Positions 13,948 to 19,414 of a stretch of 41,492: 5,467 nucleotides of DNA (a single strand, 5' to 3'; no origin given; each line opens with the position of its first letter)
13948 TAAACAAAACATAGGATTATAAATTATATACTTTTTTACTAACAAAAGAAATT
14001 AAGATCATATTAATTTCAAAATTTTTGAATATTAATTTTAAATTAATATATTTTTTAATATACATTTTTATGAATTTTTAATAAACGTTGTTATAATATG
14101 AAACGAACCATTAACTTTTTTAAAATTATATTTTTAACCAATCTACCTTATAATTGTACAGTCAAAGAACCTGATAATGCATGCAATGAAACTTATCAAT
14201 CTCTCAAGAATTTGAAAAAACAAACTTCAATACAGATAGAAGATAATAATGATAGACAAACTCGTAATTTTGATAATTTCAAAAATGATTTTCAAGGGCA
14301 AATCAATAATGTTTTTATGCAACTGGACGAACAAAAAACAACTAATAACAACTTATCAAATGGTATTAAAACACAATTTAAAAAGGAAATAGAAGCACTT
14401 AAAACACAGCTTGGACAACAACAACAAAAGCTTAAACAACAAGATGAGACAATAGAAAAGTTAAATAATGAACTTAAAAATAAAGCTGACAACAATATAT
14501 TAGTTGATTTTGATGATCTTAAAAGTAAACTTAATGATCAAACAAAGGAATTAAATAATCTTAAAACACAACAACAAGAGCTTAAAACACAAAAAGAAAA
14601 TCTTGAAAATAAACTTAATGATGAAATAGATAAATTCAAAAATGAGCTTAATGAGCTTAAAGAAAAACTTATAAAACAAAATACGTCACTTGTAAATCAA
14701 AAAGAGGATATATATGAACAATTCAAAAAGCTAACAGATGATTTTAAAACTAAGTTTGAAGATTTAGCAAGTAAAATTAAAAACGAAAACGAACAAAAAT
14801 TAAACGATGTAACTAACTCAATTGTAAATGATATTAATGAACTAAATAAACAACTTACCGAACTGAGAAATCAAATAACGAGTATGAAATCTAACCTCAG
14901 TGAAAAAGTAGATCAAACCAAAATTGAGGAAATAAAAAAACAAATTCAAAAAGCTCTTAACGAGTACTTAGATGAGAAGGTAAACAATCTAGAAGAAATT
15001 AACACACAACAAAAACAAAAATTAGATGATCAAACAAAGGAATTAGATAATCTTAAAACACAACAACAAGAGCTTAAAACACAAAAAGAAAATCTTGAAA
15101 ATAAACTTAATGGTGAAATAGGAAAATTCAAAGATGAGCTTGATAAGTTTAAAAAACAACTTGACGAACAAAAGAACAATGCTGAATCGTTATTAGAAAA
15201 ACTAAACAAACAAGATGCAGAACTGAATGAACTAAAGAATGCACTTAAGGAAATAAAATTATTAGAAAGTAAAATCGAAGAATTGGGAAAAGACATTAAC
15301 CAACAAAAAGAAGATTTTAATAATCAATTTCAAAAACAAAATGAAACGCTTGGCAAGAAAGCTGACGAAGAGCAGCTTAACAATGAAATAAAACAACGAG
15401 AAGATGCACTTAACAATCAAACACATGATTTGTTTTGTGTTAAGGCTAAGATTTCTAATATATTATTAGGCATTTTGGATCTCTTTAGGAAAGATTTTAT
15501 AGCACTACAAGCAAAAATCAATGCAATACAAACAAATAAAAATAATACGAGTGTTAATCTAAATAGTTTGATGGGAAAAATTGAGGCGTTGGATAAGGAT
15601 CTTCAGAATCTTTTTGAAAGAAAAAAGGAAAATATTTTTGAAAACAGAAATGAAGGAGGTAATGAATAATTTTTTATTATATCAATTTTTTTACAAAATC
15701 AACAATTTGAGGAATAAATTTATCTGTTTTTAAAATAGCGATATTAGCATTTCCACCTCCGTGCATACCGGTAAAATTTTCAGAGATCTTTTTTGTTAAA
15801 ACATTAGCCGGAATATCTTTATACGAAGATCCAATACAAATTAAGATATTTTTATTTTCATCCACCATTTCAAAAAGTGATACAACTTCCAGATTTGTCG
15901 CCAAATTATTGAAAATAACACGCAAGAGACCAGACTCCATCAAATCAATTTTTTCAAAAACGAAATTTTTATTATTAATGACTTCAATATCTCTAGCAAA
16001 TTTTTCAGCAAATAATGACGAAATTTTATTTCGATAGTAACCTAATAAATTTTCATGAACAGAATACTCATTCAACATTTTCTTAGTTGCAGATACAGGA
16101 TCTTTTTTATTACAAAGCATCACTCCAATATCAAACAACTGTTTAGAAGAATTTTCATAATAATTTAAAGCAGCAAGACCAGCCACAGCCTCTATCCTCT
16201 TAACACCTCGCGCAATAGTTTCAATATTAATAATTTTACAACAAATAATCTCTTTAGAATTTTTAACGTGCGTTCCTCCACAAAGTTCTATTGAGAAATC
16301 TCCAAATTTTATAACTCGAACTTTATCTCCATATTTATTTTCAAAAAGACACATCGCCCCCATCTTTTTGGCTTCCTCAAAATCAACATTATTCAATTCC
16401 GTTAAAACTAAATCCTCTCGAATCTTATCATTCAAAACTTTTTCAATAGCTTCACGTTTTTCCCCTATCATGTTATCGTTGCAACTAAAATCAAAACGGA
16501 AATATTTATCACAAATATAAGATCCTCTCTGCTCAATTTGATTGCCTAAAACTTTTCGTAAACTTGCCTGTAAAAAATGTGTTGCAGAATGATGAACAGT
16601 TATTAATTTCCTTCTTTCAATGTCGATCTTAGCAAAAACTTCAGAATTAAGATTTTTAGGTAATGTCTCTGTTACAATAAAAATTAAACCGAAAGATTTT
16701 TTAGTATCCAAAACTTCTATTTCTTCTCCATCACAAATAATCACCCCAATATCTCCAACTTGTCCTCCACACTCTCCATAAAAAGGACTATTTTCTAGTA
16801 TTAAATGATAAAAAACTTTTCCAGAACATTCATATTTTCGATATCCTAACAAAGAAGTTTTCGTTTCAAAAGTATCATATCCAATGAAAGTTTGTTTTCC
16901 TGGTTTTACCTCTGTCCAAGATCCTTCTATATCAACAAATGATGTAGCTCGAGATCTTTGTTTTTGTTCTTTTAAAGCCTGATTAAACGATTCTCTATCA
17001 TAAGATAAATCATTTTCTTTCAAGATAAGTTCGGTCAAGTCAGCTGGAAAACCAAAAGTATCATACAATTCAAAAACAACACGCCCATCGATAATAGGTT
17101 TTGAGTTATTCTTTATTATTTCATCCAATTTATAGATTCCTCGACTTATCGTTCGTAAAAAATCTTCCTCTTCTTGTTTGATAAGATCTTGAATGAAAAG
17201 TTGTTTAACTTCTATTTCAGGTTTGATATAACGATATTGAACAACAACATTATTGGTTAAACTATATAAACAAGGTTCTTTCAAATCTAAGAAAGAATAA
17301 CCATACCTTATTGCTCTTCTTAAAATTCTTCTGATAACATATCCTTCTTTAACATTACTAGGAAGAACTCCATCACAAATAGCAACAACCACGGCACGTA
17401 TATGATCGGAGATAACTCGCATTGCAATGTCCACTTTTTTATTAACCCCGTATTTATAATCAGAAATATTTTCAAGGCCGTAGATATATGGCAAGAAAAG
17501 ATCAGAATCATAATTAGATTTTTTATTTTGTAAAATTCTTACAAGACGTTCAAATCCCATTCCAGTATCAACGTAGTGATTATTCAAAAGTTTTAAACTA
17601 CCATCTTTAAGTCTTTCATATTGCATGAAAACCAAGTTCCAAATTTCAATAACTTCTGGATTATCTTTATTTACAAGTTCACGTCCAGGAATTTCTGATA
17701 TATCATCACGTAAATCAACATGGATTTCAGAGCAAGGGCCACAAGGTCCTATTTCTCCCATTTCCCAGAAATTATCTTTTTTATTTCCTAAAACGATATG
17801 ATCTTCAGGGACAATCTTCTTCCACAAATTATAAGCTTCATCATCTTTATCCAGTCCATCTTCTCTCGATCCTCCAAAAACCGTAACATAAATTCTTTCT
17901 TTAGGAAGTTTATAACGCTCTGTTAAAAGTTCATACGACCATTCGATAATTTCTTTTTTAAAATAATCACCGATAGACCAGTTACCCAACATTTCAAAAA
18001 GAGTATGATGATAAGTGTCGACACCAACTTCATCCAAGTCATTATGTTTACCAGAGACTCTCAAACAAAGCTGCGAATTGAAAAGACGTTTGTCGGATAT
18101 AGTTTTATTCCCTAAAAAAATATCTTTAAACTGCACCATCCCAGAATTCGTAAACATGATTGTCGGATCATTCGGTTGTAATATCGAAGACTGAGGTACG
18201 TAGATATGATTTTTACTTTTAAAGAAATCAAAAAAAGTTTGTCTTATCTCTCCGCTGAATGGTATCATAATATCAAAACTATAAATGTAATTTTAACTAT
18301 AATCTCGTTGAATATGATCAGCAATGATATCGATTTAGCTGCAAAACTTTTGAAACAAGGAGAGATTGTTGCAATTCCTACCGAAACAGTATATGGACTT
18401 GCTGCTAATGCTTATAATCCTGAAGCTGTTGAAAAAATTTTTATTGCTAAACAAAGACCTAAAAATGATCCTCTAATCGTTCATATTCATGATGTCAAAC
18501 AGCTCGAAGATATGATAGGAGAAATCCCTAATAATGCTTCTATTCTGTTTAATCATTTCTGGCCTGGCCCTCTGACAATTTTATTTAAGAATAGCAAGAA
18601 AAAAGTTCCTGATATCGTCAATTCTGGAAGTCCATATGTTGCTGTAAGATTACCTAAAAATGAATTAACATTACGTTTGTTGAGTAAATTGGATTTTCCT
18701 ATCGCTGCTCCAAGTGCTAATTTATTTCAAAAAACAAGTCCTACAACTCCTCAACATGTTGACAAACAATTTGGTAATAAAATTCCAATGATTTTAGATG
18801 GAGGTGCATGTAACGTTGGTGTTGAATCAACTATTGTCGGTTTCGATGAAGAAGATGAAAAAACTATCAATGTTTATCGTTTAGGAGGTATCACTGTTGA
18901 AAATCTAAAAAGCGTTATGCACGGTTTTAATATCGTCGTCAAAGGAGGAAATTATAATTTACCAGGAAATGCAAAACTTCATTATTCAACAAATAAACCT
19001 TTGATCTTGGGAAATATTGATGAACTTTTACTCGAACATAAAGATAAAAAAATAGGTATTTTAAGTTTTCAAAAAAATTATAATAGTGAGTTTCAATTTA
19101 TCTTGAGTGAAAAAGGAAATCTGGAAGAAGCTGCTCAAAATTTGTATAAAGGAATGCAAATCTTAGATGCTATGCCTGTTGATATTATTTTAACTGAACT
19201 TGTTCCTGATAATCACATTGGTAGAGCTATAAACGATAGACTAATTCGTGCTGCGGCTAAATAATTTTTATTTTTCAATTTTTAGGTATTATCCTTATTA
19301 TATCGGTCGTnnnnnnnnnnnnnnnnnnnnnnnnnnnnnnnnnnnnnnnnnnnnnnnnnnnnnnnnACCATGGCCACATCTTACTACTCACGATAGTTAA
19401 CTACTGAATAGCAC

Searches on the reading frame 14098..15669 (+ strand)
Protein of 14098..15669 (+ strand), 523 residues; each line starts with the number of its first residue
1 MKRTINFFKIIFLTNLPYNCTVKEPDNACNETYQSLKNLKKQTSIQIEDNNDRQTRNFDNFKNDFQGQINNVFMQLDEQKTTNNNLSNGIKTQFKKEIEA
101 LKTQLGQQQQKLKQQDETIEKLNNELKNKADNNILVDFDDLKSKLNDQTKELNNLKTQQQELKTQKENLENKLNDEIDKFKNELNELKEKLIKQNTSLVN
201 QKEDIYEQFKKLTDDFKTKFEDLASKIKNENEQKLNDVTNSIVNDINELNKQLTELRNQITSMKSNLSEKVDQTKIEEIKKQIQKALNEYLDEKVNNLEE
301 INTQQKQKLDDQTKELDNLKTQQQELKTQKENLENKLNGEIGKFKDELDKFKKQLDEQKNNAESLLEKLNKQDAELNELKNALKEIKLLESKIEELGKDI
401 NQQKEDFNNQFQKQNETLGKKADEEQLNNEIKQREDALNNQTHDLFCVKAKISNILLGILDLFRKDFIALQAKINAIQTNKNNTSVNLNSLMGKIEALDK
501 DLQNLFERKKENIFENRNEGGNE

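Call 68: search_protein_families(library=pfam, proteins=[window:14098-15669:+], max_evalue=0.001)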
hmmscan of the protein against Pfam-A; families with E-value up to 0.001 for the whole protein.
window:14098-15669:+ (523 aa): 2 families
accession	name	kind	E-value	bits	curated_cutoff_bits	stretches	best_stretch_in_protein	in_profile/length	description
PF04513.17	Baculo_PEP_C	-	5.2e-07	30.2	38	1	194-288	39-132/140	Baculovirus polyhedron envelope protein, PEP, C terminus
PF01442.23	Apolipoprotein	-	0.00085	19.5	90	0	197-374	8-179/190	Apolipoprotein A1/A4/E domain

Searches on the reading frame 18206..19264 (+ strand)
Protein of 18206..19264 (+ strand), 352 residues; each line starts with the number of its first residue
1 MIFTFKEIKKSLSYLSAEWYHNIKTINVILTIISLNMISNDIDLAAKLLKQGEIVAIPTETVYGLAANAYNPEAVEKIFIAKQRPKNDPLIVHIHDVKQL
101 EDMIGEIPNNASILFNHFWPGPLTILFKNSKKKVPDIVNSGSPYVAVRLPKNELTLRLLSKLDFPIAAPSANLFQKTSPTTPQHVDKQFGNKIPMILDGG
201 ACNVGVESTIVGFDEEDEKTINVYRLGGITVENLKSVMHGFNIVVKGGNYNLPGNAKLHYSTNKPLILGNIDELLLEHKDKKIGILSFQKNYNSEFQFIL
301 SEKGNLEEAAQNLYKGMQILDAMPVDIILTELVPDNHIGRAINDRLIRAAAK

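Call 68: search_protein_families(library=pfam, proteins=[window:18206-19264:+], max_evalue=0.001)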
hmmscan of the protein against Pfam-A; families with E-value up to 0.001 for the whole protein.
window:18206-19264:+ (352 aa): 2 families
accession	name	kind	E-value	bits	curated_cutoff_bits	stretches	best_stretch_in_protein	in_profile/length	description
PF01300.24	Sua5_yciO_yrdC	-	4.7e-59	199.3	25.1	1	48-225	2-176/178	Telomere recombination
PF03481.19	Sua5_C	-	8.8e-22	78.5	22.9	1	229-351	1-136/136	Threonylcarbamoyl-AMP synthase, C-terminal domain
